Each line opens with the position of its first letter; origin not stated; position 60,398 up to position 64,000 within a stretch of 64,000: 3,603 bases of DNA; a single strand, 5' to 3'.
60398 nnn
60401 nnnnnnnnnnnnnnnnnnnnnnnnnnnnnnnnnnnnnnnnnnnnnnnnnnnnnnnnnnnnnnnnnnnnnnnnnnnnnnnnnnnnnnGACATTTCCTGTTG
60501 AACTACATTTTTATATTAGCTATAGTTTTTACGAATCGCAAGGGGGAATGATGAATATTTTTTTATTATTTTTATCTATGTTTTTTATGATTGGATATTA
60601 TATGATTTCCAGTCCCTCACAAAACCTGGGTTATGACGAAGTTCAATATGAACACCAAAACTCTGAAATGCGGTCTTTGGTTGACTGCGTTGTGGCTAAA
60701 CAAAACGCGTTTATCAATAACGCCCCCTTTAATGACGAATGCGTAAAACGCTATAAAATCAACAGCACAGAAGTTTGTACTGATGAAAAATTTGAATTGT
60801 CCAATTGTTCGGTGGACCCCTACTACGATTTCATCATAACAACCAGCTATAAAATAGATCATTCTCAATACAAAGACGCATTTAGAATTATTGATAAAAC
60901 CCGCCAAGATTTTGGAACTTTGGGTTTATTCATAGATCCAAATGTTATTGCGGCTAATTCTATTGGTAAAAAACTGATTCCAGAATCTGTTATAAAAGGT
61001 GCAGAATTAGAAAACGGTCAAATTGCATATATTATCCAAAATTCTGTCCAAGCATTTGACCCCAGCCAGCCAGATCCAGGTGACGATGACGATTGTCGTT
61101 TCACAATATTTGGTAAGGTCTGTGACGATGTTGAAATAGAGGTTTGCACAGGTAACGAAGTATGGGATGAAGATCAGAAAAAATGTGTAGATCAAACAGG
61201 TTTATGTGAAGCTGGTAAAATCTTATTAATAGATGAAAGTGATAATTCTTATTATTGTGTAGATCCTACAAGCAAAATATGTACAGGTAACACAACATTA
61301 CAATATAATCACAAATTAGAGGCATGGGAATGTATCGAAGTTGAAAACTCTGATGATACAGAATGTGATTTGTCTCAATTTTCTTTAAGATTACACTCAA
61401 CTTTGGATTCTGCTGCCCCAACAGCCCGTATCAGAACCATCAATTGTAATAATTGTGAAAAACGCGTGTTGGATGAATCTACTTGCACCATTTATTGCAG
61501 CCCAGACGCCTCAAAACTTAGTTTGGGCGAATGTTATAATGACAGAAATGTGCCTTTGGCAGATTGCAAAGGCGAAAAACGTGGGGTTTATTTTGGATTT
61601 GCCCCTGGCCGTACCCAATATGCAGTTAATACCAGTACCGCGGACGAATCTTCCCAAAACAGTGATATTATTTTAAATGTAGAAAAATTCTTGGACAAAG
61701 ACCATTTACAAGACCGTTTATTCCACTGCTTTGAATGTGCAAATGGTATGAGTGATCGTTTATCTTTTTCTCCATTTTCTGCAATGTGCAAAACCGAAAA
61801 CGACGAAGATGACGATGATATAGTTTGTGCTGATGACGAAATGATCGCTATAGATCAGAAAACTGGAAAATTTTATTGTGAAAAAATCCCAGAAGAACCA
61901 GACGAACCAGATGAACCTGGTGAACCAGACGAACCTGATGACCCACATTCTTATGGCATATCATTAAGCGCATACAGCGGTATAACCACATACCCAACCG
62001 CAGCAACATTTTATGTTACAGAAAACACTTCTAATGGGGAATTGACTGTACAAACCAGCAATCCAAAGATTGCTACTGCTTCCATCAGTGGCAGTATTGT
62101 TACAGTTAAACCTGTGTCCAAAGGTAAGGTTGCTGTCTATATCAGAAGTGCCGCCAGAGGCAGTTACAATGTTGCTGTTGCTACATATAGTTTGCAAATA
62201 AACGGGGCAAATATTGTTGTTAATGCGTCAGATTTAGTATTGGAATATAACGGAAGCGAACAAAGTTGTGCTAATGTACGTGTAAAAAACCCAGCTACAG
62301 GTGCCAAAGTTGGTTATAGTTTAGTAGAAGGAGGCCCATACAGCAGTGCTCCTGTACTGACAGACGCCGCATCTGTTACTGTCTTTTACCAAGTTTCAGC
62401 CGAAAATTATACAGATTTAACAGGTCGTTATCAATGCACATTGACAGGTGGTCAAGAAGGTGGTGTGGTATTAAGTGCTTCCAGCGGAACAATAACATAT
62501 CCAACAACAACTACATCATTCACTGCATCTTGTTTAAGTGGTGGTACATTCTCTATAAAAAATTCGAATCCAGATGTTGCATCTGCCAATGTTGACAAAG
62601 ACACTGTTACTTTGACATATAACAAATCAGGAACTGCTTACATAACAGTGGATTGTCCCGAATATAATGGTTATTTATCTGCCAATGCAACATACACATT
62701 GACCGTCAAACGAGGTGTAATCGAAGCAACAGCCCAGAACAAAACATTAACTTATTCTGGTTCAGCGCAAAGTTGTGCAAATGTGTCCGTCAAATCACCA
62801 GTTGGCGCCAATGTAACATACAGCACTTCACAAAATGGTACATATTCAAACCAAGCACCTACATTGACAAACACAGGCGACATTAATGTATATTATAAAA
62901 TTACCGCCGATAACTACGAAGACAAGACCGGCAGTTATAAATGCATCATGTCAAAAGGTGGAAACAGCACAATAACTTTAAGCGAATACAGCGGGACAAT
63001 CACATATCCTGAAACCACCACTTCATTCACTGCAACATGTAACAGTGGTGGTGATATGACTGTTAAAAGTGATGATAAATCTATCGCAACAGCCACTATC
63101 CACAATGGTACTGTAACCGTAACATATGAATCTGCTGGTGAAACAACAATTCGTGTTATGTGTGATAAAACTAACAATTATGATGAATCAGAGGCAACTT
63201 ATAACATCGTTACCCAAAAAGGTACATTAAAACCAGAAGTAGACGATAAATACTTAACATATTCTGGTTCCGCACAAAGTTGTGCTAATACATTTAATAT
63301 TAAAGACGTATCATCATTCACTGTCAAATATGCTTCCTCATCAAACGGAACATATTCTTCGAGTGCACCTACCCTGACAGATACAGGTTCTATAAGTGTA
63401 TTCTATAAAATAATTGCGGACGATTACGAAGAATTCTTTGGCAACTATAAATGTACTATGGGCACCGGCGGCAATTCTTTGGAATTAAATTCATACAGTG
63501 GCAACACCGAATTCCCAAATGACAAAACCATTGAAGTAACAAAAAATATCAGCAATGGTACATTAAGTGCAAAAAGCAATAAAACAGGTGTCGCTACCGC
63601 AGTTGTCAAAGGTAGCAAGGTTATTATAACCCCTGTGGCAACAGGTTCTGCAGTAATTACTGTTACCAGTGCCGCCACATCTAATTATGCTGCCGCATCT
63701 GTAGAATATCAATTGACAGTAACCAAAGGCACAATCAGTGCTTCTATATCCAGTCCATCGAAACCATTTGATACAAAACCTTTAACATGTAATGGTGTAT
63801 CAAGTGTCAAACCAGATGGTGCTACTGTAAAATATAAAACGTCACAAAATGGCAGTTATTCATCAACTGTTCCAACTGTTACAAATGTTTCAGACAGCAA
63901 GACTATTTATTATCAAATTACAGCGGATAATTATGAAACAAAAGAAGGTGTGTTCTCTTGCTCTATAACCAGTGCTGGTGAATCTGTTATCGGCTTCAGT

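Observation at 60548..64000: More than 1,150-codon open frame missing from the ORF track: giant Ig-like-repeat surface protein running off the window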

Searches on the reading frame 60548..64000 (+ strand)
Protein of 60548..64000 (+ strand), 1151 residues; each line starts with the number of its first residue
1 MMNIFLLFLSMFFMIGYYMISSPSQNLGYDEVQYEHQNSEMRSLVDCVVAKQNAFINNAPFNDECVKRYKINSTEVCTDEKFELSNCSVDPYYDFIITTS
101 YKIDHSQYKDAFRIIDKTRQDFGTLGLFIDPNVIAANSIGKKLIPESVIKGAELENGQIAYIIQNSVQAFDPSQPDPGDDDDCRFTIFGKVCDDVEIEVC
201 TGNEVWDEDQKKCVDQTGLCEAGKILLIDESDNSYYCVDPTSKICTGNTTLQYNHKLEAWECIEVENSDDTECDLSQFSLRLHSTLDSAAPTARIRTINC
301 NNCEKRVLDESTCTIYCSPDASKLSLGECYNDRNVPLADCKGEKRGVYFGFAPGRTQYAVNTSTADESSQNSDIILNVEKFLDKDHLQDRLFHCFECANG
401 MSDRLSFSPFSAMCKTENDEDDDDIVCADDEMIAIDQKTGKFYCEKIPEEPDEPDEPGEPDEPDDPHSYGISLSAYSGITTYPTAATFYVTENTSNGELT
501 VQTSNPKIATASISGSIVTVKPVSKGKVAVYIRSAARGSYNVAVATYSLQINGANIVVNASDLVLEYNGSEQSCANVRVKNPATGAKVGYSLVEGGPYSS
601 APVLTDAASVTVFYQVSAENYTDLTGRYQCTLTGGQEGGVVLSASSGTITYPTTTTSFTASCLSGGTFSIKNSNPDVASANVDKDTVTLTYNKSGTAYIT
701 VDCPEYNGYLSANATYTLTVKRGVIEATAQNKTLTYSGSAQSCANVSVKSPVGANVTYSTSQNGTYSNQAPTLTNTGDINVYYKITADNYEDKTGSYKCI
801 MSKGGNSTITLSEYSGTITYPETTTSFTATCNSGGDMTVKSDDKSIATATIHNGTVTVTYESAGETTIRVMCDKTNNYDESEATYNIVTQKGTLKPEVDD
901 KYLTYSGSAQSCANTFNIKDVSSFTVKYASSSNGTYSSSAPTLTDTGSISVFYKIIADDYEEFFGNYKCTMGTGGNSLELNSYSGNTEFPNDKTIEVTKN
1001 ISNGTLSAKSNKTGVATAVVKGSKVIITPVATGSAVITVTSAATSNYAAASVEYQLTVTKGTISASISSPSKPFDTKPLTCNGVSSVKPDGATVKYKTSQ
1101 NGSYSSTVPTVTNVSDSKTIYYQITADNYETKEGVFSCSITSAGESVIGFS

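Call 4: search_protein_families(library=pfam, proteins=[window:60548-64000:+], max_evalue=1)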
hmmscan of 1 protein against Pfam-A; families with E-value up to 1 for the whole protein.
window:60548-64000:+ (1151 aa): 0 families
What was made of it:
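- On Pfam Big_2 (PF02368): The 1,151-aa protein gives no hit (call 4).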

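Call 5: search_protein_families(library=ncbifam, proteins=[window:60548-64000:+], max_evalue=1)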
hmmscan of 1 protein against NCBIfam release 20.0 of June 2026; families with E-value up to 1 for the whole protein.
window:60548-64000:+ (1151 aa): 1 family
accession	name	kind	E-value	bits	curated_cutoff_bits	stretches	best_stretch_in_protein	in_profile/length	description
NF058652.1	WING-49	domain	0.14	12.3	22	1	220-243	16-39/49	WING-49 domain-containing protein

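Call 13: find_homologous_proteins(query=window:60548-64000:+)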
Query window:60548-64000:+ (1151 aa): 2 proteins with E <= 0.001 among 5362 candidates.
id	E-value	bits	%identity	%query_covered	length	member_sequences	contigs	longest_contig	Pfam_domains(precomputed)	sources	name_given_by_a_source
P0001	9.7e-13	65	24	49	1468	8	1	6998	PF13306.13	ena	-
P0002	3.4e-8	50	25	20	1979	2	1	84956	PF03382.21,PF13306.13,PF07963.18,PF12810.14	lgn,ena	-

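Call 15: find_related_loci(query=window:60548-64000:+, collection=genome_contigs, flank=10000)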
Query window:60548-64000:+ (1151 aa) in genome_contigs; peptide patterns used: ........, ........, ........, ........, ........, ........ (x = any residue, [..] = any of these).
11 stretches matched a pattern, but none encodes a relative of the query by tblastn (E <= 1e-3).
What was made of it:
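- Tried and rejected: Genome-collection scan with the N-terminal 1,151 aa. It found nothing (call 15).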

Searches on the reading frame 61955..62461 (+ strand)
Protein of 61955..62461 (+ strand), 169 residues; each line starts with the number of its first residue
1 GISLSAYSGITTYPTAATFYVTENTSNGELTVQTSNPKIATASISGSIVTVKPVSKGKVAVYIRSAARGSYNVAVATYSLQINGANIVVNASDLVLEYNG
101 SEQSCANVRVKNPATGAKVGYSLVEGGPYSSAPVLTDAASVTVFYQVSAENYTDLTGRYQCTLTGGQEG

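Call 37: search_protein_families(library=pfam, proteins=[window:61955-62461:+], max_evalue=10)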
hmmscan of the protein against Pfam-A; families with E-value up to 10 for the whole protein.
window:61955-62461:+ (169 aa): 1 family
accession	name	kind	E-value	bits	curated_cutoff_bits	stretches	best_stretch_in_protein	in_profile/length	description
PF02368.24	Big_2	-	0.19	12.1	22.8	1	23-61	29-64/79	Bacterial Ig-like domain (group 2)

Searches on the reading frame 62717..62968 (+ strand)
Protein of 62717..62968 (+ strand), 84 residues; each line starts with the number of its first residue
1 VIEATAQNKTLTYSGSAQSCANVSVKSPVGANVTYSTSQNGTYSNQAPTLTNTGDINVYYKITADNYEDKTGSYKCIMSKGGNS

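Call 80: search_protein_families(library=pfam, alignment_id=A3, max_evalue=1)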
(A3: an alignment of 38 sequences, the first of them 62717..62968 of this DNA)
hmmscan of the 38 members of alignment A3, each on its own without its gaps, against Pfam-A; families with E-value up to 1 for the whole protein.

A. member 1, window:62717-62968:+ (84 aa): 1 family
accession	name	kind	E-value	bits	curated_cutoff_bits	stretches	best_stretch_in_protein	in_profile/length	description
PF17936.7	Big_6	-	0.032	14.9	27.6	1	5-66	9-72/83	Bacterial Ig domain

B. families by the number of members that match (of 38 scanned): 48 families (the first 25 are shown)
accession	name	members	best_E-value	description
PF18887.5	MBG_3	17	5e-05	MBG domain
PF04234.18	CopC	14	6.7e-06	CopC domain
PF17883.6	MBG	9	0.00025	MBG domain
PF19077.6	Big_13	4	0.0036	Bacterial Ig-like domain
PF09134.16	Invasin_D3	3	8.6e-06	Invasin, domain 3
PF17936.7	Big_6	2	0.016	Bacterial Ig domain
PF13290.12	CHB_HEX_C_1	2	0.017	Chitobiase/beta-hexosaminidase C-terminal domain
PF07654.21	C1-set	2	0.018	Immunoglobulin C1-set domain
PF02494.22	HYR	2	0.029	HYR domain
PF11197.13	DUF2835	2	0.053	Protein of unknown function (DUF2835)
PF21060.3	Reovirus_L2_6th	2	0.072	Reovirus core-spike protein lambda-2 (L2), 6th domain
PF07523.18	Big_3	2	0.098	Bacterial Ig-like domain (group 3)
PF25641.1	Head_fiber_dimeric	2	0.17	Head fiber dimeric protein-like domain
PF16820.11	PKD_3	1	0.0024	PKD-like domain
PF02521.20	HP_OMP_2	1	0.0055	Putative outer membrane protein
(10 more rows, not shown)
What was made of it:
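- On Pfam MBG / MBG_3: In the set of 38 B domains, 17 hit MBG_3 (best E 5e-5) and 9 hit MBG (call 80).
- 17 of 38 B domains from relatives hit MBG_3 (call 80).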

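Call 81: search_solved_structures(query=A3, max_evalue=1, show_alignments=2)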
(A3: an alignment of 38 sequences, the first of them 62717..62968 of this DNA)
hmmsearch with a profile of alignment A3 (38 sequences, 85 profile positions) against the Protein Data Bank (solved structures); distinct sequences matched with E-value up to 1: 6.
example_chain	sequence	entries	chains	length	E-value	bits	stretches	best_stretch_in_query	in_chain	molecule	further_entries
4jrw_A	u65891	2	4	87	0.0027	21.1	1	44-81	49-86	Collagenase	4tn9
2y72_A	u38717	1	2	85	0.0035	20.8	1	44-80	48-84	COLLAGENASE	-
4aqo_A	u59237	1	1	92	0.004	20.5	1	44-80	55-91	COLLAGENASE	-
6aem_A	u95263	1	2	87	0.21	15.1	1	18-76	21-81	PKD domain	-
4l9d_A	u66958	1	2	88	0.24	14.9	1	22-80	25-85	Protease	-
2y3u_A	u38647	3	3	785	0.27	14.7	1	45-80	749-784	COLLAGENASE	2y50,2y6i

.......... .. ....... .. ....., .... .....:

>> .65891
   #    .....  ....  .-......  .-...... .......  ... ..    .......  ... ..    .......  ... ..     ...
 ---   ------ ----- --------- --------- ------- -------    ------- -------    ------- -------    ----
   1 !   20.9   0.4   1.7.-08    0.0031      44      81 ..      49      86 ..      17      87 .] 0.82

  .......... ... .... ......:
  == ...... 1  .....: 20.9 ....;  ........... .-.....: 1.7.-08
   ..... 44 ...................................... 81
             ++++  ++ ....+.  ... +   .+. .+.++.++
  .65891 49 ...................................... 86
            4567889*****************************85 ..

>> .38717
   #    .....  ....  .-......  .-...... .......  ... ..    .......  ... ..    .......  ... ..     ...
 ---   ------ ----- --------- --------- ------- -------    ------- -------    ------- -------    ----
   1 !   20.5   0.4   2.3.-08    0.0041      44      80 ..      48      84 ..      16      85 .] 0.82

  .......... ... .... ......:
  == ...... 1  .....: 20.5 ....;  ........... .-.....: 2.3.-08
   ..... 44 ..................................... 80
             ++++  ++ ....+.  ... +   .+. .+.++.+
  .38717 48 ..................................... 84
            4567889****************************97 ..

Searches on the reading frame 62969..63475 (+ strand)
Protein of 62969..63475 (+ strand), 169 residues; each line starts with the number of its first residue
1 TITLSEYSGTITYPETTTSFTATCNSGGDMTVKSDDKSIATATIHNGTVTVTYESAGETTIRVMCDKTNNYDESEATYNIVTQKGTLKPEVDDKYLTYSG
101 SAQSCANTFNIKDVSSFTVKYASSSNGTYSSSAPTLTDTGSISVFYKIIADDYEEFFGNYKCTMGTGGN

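Call 37: search_protein_families(library=pfam, proteins=[window:62969-63475:+], max_evalue=10)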
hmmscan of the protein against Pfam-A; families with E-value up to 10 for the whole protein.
window:62969-63475:+ (169 aa): 6 families
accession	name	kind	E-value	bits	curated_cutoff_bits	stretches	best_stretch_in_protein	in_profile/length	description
PF02368.24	Big_2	-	0.0008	19.7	22.8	1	20-69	26-72/79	Bacterial Ig-like domain (group 2)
PF07705.17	CARDB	-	0.0029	18.2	22.7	1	8-82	30-100/101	CARDB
PF03815.24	LCCL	-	0.051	14.2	22.6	1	32-84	41-88/96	LCCL domain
PF03243.20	MerB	-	0.13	12.6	27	1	19-78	37-98/126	Alkylmercury lyase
PF15915.11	BAT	-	0.17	12.2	25.8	0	31-67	92-128/156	GAF and HTH_10 associated domain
PF02465.23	FliD_N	-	3.4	8.8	24.8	0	29-53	62-86/97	Flagellar hook-associated protein 2 N-terminus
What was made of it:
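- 62969..63475 (+): Unit 3: A domain 62969-63223, B domain 63224-63475. This unit gives the best Pfam Big_2 score of any window unit: 19.7 bits, E 8e-4, below the 22.8 cut-off (call 37).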
